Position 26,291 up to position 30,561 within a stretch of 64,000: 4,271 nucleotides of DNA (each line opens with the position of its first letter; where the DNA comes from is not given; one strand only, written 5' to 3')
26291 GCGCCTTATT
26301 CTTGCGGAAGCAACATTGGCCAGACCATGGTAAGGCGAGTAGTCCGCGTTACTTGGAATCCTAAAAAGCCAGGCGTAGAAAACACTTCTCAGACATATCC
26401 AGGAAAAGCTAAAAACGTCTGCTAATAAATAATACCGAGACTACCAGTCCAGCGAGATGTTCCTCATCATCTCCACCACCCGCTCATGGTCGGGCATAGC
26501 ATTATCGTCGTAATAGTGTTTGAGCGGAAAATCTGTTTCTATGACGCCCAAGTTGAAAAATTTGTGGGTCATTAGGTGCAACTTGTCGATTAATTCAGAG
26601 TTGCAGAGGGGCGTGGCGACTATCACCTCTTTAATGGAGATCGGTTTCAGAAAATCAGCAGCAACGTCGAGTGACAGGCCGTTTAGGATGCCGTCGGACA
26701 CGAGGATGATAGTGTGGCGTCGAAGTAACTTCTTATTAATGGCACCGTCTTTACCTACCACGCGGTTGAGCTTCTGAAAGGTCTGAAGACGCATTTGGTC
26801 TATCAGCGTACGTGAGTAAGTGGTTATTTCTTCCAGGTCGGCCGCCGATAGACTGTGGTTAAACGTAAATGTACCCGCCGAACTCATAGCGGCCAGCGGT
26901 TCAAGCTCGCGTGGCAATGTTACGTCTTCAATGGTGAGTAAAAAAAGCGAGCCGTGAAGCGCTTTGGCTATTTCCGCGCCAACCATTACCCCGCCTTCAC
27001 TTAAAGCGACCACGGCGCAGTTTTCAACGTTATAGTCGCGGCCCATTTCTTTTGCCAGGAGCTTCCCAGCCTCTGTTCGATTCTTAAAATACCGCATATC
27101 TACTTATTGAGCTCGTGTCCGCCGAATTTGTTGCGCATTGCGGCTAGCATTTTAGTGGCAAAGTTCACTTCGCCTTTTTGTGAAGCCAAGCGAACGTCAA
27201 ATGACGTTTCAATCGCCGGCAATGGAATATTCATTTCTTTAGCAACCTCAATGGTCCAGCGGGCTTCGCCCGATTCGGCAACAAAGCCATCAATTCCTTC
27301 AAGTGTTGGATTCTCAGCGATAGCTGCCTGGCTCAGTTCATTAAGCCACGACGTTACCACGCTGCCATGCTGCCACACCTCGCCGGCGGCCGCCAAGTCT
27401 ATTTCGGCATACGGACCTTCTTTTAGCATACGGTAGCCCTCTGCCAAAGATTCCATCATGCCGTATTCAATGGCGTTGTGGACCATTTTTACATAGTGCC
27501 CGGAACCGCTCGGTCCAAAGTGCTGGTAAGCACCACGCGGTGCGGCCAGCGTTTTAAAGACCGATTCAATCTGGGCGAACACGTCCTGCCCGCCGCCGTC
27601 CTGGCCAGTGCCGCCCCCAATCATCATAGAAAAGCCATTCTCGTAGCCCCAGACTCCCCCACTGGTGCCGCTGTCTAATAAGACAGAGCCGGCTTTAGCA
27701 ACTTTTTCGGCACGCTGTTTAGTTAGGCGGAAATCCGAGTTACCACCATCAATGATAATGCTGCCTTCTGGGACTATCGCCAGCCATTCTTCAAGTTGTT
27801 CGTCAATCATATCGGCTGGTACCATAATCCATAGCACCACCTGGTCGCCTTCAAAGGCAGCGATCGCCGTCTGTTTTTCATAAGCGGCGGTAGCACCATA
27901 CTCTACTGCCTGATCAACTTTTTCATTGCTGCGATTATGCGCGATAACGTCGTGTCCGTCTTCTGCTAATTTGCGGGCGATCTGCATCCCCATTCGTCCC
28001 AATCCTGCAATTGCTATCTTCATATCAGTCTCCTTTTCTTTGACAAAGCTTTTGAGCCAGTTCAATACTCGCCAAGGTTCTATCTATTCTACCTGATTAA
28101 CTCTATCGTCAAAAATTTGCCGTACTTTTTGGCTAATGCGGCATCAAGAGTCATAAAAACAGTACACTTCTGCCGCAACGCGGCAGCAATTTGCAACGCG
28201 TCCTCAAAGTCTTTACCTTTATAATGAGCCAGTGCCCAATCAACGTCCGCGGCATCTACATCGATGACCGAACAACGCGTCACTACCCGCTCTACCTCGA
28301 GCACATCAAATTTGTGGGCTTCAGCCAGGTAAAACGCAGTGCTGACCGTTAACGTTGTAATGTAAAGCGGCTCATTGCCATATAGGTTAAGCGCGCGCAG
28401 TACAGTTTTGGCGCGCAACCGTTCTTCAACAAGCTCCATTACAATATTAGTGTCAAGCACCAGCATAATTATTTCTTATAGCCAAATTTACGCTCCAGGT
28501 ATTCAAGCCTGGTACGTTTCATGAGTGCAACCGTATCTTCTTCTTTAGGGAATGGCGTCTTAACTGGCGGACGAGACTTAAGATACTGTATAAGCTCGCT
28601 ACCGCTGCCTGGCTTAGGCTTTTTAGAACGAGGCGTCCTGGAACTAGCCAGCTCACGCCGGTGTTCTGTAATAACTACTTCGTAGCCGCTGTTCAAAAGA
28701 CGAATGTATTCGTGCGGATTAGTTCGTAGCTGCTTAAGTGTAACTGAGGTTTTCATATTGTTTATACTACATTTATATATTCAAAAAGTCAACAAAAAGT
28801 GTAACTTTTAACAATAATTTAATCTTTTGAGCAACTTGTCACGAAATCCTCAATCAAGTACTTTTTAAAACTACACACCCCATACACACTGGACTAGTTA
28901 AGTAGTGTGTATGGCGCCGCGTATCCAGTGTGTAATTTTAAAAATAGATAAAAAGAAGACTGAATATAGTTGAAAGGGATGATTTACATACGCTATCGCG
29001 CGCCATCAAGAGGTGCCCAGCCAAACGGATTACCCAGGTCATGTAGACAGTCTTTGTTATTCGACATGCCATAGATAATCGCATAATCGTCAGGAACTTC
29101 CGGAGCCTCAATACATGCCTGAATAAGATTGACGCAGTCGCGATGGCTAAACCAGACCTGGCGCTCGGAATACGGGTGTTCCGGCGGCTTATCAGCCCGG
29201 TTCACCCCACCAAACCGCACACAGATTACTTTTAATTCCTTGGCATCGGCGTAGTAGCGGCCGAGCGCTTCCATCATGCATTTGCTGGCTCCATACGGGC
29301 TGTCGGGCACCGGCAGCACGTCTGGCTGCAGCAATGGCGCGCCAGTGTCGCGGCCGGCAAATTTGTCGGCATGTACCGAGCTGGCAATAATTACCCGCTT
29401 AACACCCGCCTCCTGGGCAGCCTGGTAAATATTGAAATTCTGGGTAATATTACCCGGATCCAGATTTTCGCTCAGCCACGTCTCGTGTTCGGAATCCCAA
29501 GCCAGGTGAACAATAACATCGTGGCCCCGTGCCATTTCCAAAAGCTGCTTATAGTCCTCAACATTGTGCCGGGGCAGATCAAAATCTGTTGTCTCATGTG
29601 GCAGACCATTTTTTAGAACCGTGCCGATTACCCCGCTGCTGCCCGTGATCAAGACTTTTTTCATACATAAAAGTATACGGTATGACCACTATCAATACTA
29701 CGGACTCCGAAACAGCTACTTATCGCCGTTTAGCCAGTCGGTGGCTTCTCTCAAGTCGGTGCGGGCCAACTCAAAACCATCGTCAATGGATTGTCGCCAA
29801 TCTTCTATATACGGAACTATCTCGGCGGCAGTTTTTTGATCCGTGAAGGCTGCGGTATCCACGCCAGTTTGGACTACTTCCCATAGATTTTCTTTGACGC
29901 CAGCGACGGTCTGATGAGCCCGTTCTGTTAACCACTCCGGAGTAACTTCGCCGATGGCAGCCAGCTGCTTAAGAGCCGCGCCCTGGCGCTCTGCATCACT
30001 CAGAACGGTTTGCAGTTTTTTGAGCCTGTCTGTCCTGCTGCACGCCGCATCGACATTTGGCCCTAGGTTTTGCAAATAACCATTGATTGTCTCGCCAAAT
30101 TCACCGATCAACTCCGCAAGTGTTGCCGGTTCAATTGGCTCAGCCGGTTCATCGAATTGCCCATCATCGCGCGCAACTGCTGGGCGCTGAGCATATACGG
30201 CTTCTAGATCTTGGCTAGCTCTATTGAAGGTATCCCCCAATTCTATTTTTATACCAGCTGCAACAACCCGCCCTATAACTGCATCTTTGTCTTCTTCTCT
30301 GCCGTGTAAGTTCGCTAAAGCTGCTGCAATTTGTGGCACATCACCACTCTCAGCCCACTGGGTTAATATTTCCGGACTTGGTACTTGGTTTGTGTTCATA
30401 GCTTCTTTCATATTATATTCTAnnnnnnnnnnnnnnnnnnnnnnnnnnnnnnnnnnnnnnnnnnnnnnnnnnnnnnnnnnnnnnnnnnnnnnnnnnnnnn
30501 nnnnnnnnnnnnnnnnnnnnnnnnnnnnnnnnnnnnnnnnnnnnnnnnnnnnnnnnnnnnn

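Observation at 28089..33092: Accessory segment bracketed by two toxin-antitoxin modules, carrying a 631-aa protein with a PRTase-like PRPP loop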

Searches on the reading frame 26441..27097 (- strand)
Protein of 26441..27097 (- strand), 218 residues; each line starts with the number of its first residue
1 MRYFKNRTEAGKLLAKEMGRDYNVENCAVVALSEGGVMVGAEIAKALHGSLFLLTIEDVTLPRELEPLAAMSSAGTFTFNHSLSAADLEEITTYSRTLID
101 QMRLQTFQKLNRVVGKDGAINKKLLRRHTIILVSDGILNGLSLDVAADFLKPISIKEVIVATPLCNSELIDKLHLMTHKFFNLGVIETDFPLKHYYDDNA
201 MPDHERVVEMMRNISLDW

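Call 3: search_protein_families(library=pfam, proteins=[window:26441-27097:-], max_evalue=0.1)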
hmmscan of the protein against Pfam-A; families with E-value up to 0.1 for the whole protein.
window:26441-27097:- (218 aa): 1 family
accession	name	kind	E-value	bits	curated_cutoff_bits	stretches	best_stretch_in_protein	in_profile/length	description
PF00156.33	Pribosyltran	-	2e-07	30.9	26.3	1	12-164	16-124/158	Phosphoribosyl transferase domain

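Call 4: search_protein_families(library=padloc, proteins=[window:26441-27097:-], max_evalue=0.1)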
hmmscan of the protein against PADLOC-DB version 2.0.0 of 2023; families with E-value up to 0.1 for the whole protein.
window:26441-27097:- (218 aa): 0 families

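Call 6: search_protein_families(library=ncbifam, proteins=[window:26441-27097:-], max_evalue=0.1)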
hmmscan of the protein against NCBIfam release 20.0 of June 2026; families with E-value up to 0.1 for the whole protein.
window:26441-27097:- (218 aa): 0 families

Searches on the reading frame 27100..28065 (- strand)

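Call 3: search_protein_families(library=pfam, proteins=[window:27100-28065:-], max_evalue=0.1)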
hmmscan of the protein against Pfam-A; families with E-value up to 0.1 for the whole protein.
window:27100-28065:- (321 aa): 19 families
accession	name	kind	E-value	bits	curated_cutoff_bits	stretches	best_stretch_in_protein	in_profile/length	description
PF03446.21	NAD_binding_2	-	2.3e-29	102.9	21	1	16-175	1-154/161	NAD binding domain of 6-phosphogluconate dehydrogenase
PF00393.24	6PGD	-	6.6e-19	68.8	27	1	189-304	1-122/290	6-phosphogluconate dehydrogenase, C-terminal domain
PF03807.23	F420_oxidored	-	3.7e-09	37.5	21.6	1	16-107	1-91/94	NADP oxidoreductase coenzyme F420-dependent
PF02254.24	TrkA_N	-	1.4e-05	25.8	23.8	1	17-66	1-50/116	TrkA-N domain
PF02826.25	2-Hacid_dh_C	-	1.4e-05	25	25.1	1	6-66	28-87/178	D-isomer specific 2-hydroxyacid dehydrogenase, NAD binding domain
PF02737.24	3HCDH_N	-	9.2e-05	22.9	22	1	16-61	1-46/180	3-hydroxyacyl-CoA dehydrogenase, NAD binding domain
PF02558.23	ApbA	-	0.00013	22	22.2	1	17-64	1-47/150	Ketopantoate reductase PanE/ApbA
PF03721.20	UDPG_MGDP_dh_N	-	0.001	19.1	27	1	15-64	1-49/187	UDP-glucose/GDP-mannose dehydrogenase family, NAD binding domain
PF02153.23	PDH_N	-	0.0011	18.9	26.5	1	29-113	1-84/154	Prephenate dehydrogenase, nucleotide-binding domain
PF01488.26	Shikimate_DH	-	0.0012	19.3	24.3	1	13-56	11-55/138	Shikimate / quinate 5-dehydrogenase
PF07991.19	KARI_N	-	0.0027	17.8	20.6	1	14-83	4-69/165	Acetohydroxy acid isomeroreductase, NADPH-binding domain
PF00107.32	ADH_zinc_N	-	0.0052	17.2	31.8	1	21-66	1-43/129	Zinc-binding dehydrogenase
PF01113.26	DapB_N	-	0.012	16.2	25.6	1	15-63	1-51/124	Dihydrodipicolinate reductase, N-terminus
PF01210.29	NAD_Gly3P_dh_N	-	0.018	15.5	23.1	0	16-58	1-43/158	NAD-dependent glycerol-3-phosphate dehydrogenase N-terminus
PF14833.11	NAD_binding_11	-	0.022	15.4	30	1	187-252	1-63/122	NAD-binding of NADP-dependent 3-hydroxyisobutyrate dehydrogenase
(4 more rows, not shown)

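Call 6: search_protein_families(library=ncbifam, proteins=[window:27100-28065:-], max_evalue=0.1)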
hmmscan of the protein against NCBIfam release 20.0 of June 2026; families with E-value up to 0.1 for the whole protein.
window:27100-28065:- (321 aa): 90 families (the best 25 are shown)
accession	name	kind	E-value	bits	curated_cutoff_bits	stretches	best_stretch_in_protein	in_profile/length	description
NF007161.0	PRK09599.1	subfamily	1e-95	320.4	271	1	15-320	1-299/302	NADP-dependent phosphogluconate dehydrogenase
TIGR00872.1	gnd_rel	equivalog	1.8e-88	296.6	297.2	1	15-320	1-296/299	phosphogluconate dehydrogenase (NAD(+)-dependent, decarboxylating)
NF006765.0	PRK09287.1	equivalog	2.7e-47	161.7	413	1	14-309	3-305/476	NADP-dependent phosphogluconate dehydrogenase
TIGR00873.1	gnd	equivalog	1.8e-42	145.7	426.7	1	17-309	2-301/467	decarboxylating NADP(+)-dependent phosphogluconate dehydrogenase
TIGR01692.1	HIBADH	equivalog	1.9e-17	63.5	291.6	1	21-210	3-183/288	3-hydroxyisobutyrate dehydrogenase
NF043037.1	ThreonDh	equivalog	2.7e-13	50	350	1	14-291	2-266/297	L-threonate dehydrogenase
TIGR01505.1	tartro_sem_red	equivalog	4e-13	49.2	340.75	1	16-213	1-189/291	2-hydroxy-3-oxopropionate reductase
NF008592.0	PRK11559.1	equivalog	3.1e-12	46.4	397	1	15-199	3-178/296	2-hydroxy-3-oxopropionate reductase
NF006409.0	PRK08655.1-3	equivalog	4.7e-10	39.5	310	1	15-106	1-89/290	prephenate dehydrogenase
NF012005.0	PRK15461.1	equivalog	2.4e-08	33.5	348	1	16-291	3-265/298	sulfolactaldehyde 3-reductase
NF011633.0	PRK15059.1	equivalog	9.9e-08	31.5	451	1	15-198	1-174/292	2-hydroxy-3-oxopropionate reductase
NF005108.0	PRK06545.1-6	equivalog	1.1e-06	27.9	327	1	9-97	5-93/321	prephenate dehydrogenase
NF005694.0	PRK07502.1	equivalog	7.3e-06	25.4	409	1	15-124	7-116/310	prephenate/arogenate dehydrogenase family protein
NF005650.0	PRK07417.1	equivalog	1.9e-05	24.1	290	1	15-109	2-93/281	prephenate/arogenate dehydrogenase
NF011381.1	PRK14806.1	equivalog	1.9e-05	23.1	902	1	16-116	5-105/733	bifunctional prephenate dehydrogenase/3-phosphoshikimate 1-carboxyvinyltransferase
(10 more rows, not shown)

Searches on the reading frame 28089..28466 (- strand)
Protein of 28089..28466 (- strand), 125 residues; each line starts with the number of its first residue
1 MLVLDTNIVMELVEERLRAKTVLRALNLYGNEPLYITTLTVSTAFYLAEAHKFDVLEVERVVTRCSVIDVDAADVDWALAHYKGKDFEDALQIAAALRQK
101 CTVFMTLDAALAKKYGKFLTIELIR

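Call 3: search_protein_families(library=pfam, proteins=[window:28089-28466:-], max_evalue=0.1)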
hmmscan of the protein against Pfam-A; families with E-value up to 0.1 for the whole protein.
window:28089-28466:- (125 aa): 2 families
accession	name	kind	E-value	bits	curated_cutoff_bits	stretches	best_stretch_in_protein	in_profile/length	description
PF01850.27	PIN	-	1.4e-12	48.7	23.6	1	3-115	2-118/120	PIN domain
PF13470.12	PIN_3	-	6.4e-06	27.4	27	1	2-108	2-113/115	PIN domain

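Call 4: search_protein_families(library=padloc, proteins=[window:28089-28466:-], max_evalue=0.1)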
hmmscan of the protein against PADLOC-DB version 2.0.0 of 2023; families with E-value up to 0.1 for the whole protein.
window:28089-28466:- (125 aa): 0 families

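Call 6: search_protein_families(library=ncbifam, proteins=[window:28089-28466:-], max_evalue=0.1)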
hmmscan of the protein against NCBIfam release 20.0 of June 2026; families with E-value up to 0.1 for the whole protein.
window:28089-28466:- (125 aa): 1 family
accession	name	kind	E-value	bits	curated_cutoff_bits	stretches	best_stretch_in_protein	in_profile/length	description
NF047863.1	VapCLeptosp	equivalog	0.011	16.1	140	1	3-111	2-99/130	type II toxin-antitoxin system tRNA(fMet)-specific endonuclease VapC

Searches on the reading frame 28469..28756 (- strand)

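Call 3: search_protein_families(library=pfam, proteins=[window:28469-28756:-], max_evalue=0.1)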
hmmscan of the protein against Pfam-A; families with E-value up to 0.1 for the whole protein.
window:28469-28756:- (95 aa): 1 family
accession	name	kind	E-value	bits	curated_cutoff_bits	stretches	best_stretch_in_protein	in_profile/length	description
PF02604.26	PhdYeFM_antitox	-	0.0018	18.5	29.8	1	3-36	2-36/74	Antitoxin Phd_YefM, type II toxin-antitoxin system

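Call 4: search_protein_families(library=padloc, proteins=[window:28469-28756:-], max_evalue=0.1)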
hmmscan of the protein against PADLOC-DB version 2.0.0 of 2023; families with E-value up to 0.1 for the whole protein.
window:28469-28756:- (95 aa): 0 families

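Call 6: search_protein_families(library=ncbifam, proteins=[window:28469-28756:-], max_evalue=0.1)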
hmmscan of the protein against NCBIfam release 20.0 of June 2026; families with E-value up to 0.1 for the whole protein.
window:28469-28756:- (95 aa): 0 families

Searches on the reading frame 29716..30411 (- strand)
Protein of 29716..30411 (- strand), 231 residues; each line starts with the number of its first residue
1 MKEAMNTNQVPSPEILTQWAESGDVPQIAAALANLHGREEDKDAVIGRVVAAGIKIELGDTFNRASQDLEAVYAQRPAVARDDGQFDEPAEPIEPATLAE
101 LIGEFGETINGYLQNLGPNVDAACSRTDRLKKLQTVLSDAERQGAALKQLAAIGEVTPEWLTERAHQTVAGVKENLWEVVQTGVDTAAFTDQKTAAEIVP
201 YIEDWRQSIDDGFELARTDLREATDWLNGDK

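Call 3: search_protein_families(library=pfam, proteins=[window:29716-30411:-], max_evalue=0.1)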
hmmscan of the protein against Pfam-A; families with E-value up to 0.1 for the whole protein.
window:29716-30411:- (231 aa): 1 family
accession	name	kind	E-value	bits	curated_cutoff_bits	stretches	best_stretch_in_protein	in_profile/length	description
PF13907.11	CHD1-like_C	-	0.063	14.2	28.3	0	129-181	24-78/96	Chromodomain-helicase-DNA-binding protein 1-like, C-terminal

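Call 4: search_protein_families(library=padloc, proteins=[window:29716-30411:-], max_evalue=0.1)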
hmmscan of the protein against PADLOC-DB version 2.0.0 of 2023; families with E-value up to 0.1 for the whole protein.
window:29716-30411:- (231 aa): 0 families

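Call 6: search_protein_families(library=ncbifam, proteins=[window:29716-30411:-], max_evalue=0.1)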
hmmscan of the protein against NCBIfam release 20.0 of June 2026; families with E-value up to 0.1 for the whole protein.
window:29716-30411:- (231 aa): 0 families

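Call 28: find_homologous_proteins(query=window:29716-30411:-, max_evalue=0.001)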
Query window:29716-30411:- (231 aa): 1 proteins with E <= 0.001 among 699 candidates.
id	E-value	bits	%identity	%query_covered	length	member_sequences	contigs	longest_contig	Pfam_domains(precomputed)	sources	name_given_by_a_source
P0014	1.0e-146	505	100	100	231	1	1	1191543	-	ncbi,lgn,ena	-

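Call 51: find_homologous_proteins(query=A3, max_evalue=0.001)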
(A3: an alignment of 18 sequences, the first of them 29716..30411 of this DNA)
Query A3 (18 sequences) (231 aa, profile of the alignment): 131 proteins with E <= 0.001 among 6400 candidates; the best 120 are listed.
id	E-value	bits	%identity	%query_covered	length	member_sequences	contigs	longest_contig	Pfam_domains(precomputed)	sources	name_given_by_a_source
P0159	4.0e-53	199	-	-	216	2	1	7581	-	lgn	-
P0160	6.1e-53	198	-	-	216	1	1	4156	-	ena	-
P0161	8.4e-53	198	-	-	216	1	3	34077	-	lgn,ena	-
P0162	1.1e-52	197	-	-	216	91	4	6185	-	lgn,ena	-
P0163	1.5e-52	197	-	-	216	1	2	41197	-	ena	-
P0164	2.8e-52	196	-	-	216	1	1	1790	-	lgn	-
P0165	3.3e-52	196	-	-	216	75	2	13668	-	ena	-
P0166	3.9e-52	195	-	-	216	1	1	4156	-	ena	-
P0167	4.4e-52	195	-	-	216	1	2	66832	-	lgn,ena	-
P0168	7.0e-52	194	-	-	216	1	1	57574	-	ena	-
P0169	8.7e-52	194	-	-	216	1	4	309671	-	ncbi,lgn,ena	-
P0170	1.0e-51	194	-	-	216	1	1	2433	-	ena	-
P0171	1.0e-51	194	-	-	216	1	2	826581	-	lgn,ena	-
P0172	1.1e-51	194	-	-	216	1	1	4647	-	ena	-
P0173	1.3e-51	194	-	-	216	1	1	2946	-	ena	-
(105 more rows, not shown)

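Call 58: predict_structure(alignment_id=A4)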
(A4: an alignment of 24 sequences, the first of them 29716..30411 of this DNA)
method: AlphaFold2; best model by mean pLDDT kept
length: 231 residues; sequences in the alignment: 24
mean_pLDDT: 46.0   pTM: 0.36
mean pLDDT of the five models: 46.0, 45.9, 45.4, 44.9, 44.0
residues with pLDDT >= 90: 0; 70-90: 10; 50-70: 48; < 50: 173
segments of 3 or more residues with pLDDT < 50: 1-3, 61-203, 208-210, 215-217, 219-231
pLDDT, mean of each block of 10 residues (from residue 1): 55 70 64 66 56 50 47 43 40 41 45 41 38 33 29 36 42 45 41 41 48 48 39 30
secondary structure, 60 per line:
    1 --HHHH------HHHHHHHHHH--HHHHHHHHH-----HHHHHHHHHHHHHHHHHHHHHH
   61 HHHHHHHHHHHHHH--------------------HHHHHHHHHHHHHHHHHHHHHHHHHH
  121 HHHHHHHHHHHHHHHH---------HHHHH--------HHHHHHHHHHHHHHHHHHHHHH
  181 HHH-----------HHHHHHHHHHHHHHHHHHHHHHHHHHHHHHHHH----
elements in order: H3-6 H13-22 H25-33 H39-74 H95-136 H146-150 H159-183 H195-227

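Call 102: search_solved_structures(query=A3, max_evalue=1)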
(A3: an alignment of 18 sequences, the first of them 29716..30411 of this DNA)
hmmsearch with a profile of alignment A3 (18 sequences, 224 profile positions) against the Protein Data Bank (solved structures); distinct sequences matched with E-value up to 1: 7.
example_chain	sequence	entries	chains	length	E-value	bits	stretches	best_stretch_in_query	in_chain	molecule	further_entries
6h9l_A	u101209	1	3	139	0.021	17.9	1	62-144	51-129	Uncharacterized protein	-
9i7q_B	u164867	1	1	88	0.042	16.9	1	44-110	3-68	Centrosomal protein of 63 kDa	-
2wpr_A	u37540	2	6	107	0.16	15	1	65-129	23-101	TRIMERIC AUTOTRANSPORTER ADHESIN FRAGMENT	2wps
2lch_A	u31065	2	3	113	0.19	14.8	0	86-123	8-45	Protein OR38 | computationally designed four-helix bundle protein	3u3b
9dt9_A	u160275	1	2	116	0.23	14.5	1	59-147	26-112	231_C2_TrkA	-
1ddb_A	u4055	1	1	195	0.31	14.1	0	112-177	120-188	PROTEIN (BID)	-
2iya_A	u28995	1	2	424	0.43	13.6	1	131-199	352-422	OLEANDOMYCIN GLYCOSYLTRANSFERASE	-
